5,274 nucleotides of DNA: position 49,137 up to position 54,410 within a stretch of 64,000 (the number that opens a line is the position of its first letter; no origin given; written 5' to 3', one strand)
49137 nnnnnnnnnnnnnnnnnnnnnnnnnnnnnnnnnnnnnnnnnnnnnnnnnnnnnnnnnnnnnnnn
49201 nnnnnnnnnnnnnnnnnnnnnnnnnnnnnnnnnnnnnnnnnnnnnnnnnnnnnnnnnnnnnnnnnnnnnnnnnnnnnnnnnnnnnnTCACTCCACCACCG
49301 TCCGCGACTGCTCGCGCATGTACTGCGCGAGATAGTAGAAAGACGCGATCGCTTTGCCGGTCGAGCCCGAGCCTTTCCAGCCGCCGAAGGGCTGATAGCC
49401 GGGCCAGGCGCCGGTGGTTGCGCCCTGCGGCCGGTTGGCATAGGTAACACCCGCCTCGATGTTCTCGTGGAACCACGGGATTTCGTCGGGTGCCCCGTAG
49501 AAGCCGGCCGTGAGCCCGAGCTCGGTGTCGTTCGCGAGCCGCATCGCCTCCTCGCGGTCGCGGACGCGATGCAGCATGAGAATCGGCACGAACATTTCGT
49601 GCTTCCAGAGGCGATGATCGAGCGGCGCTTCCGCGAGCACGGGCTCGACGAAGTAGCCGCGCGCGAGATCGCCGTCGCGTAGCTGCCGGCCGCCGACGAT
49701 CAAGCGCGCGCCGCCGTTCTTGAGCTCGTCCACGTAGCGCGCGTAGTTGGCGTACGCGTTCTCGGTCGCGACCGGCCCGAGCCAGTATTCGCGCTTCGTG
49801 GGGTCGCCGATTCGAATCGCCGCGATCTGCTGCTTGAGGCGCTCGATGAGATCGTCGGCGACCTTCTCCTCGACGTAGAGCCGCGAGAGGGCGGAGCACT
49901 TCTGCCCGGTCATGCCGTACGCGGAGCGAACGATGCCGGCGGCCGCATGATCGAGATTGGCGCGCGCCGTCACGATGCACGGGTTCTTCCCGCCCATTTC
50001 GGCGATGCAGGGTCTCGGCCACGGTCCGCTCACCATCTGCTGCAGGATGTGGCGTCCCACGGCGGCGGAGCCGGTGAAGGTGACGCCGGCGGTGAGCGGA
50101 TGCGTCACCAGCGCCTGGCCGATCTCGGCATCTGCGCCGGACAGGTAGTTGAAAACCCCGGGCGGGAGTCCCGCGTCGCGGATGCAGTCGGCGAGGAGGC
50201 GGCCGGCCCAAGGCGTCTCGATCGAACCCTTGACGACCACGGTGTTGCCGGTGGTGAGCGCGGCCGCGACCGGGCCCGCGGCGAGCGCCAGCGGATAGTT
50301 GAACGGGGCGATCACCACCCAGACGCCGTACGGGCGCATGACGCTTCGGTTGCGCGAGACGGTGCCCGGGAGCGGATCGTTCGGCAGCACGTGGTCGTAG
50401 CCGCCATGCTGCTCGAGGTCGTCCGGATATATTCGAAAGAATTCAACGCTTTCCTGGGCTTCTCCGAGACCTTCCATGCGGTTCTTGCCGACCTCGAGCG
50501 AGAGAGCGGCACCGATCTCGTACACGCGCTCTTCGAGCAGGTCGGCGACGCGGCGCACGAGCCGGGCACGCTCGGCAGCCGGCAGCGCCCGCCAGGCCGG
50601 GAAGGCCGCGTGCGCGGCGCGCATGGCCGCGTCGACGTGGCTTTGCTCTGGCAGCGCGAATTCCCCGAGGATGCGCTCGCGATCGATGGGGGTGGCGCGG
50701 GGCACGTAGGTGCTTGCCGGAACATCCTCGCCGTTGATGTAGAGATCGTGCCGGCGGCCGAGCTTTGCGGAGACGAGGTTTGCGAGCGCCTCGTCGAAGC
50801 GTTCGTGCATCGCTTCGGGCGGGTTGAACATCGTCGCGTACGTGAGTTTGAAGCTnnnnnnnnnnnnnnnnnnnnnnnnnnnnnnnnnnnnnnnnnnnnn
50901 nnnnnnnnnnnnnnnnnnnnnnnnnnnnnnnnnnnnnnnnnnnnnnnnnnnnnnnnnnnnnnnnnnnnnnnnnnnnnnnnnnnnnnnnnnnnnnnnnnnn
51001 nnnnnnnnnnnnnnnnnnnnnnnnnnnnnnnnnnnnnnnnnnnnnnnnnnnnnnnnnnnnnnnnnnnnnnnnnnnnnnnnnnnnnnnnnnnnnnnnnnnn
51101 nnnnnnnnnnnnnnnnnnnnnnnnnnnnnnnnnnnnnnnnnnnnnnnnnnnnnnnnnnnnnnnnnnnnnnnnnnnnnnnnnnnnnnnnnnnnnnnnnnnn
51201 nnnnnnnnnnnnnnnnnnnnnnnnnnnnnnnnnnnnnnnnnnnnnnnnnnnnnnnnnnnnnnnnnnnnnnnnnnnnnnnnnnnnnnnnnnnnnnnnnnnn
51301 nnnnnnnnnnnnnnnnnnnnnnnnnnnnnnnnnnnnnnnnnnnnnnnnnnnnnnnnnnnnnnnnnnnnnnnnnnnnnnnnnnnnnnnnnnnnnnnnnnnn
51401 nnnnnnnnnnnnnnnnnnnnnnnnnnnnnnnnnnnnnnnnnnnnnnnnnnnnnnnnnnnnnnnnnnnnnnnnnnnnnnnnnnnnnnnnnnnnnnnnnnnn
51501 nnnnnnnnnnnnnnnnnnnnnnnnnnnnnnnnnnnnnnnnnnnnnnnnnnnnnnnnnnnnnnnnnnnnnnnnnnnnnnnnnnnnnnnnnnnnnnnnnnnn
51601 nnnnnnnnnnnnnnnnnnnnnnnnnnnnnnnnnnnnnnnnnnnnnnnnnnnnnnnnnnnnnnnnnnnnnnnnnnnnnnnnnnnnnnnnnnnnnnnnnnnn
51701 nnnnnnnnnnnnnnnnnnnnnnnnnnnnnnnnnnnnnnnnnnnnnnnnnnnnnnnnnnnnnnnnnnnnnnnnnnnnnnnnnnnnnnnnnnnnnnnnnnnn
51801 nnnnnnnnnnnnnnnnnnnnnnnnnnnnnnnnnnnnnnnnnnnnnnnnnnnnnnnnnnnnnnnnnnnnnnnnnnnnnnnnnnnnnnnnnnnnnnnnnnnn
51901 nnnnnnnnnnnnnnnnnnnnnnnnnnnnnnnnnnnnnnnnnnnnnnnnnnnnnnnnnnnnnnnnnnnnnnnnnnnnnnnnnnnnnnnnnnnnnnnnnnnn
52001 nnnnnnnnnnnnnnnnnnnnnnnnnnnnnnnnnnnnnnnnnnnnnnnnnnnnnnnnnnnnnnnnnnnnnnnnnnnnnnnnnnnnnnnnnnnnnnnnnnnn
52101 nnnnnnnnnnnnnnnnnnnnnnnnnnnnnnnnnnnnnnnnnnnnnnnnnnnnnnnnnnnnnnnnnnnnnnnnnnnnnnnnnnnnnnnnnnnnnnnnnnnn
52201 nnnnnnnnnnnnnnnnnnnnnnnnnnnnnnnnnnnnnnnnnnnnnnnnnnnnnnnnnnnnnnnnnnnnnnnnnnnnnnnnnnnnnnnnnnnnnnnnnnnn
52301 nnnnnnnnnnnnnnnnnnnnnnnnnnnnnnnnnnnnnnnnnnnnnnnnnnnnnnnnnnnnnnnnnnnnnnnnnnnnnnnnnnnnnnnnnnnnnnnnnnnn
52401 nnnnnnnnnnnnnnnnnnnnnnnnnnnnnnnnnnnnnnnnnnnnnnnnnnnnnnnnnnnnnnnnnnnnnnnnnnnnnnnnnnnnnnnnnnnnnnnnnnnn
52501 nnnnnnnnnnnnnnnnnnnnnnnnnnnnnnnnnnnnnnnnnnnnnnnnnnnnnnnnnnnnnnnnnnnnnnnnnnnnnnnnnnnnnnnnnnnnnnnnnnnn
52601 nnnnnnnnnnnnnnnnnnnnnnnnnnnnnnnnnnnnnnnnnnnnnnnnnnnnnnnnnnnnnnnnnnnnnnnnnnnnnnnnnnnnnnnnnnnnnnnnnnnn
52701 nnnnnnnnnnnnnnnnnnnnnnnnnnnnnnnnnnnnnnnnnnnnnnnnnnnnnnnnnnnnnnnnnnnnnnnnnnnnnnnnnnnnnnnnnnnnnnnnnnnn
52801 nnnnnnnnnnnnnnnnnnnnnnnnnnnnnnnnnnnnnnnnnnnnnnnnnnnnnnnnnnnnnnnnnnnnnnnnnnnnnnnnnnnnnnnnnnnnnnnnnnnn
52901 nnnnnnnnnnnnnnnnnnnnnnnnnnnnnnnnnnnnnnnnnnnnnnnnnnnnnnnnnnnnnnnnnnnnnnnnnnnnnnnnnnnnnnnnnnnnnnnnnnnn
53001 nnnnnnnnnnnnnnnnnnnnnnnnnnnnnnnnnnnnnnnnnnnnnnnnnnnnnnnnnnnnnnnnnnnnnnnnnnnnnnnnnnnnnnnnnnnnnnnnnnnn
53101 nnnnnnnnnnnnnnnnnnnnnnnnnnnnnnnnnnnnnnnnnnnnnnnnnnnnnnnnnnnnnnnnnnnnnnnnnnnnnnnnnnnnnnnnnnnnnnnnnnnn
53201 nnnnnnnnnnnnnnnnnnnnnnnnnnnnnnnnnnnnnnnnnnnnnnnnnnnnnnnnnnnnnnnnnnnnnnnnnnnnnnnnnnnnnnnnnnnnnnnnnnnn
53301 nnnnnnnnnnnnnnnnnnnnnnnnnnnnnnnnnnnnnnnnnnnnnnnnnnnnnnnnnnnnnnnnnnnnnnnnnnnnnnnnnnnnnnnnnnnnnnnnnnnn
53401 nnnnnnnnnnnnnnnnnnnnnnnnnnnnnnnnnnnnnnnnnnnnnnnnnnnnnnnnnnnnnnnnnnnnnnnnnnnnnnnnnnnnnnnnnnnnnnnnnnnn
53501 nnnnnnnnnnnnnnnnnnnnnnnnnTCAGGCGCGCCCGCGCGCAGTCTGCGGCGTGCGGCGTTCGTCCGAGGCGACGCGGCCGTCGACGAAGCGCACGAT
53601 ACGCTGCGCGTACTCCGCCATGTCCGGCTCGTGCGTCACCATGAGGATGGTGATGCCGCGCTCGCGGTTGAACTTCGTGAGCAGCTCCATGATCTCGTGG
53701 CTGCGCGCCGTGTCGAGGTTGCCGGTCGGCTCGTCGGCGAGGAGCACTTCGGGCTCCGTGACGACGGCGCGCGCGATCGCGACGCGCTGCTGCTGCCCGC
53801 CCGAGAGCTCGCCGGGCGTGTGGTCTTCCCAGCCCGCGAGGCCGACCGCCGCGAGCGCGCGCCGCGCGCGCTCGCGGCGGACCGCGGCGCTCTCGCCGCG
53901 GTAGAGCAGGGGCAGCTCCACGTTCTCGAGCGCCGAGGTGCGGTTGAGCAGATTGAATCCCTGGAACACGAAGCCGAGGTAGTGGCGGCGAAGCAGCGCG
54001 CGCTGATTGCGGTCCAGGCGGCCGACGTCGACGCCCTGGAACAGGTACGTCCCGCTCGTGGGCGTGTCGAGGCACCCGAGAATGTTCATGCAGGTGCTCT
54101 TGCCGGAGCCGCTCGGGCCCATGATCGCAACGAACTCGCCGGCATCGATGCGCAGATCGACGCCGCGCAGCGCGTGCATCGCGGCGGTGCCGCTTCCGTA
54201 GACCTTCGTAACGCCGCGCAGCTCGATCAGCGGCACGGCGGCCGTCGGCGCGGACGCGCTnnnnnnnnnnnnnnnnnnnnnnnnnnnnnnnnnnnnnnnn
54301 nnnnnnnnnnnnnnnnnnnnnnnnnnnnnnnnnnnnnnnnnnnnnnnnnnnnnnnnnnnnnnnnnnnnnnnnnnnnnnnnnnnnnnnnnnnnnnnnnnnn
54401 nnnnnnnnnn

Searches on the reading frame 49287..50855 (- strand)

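Call 38: search_protein_families(library=pfam, proteins=[window:49287-50855:-], max_evalue=0.001)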
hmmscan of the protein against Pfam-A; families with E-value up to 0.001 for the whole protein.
window:49287-50855:- (522 aa): 1 family
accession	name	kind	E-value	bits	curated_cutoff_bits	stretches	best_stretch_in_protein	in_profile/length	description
PF00171.27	Aldedh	-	4e-126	421.7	23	1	51-514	9-457/461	Aldehyde dehydrogenase family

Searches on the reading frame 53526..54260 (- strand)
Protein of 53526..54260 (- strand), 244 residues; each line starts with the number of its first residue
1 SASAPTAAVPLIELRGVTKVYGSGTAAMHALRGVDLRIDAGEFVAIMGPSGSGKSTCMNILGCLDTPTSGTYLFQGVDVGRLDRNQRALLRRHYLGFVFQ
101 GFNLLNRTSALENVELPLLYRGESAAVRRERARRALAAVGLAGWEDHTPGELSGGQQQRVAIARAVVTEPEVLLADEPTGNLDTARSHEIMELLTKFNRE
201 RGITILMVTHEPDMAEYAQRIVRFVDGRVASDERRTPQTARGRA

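Call 38: search_protein_families(library=pfam, proteins=[window:53526-54260:-], max_evalue=0.001)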
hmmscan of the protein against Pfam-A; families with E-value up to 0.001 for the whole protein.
window:53526-54260:- (244 aa): 4 families
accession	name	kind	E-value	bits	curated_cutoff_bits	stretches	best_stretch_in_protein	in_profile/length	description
PF00005.33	ABC_tran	-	1.1e-32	114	25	1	31-179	1-136/137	ABC transporter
PF13304.12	AAA_21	-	7.7e-07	29.9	27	0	155-212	241-300/304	AAA domain, putative AbiEii toxin, Type IV TA system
PF02463.25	SMC_N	-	1.9e-05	24.7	40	0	151-224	136-211/220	RecF/RecN/SMC N terminal domain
PF13555.12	AAA_29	-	0.00082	19.5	27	0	31-58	12-39/61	P-loop containing region of AAA domain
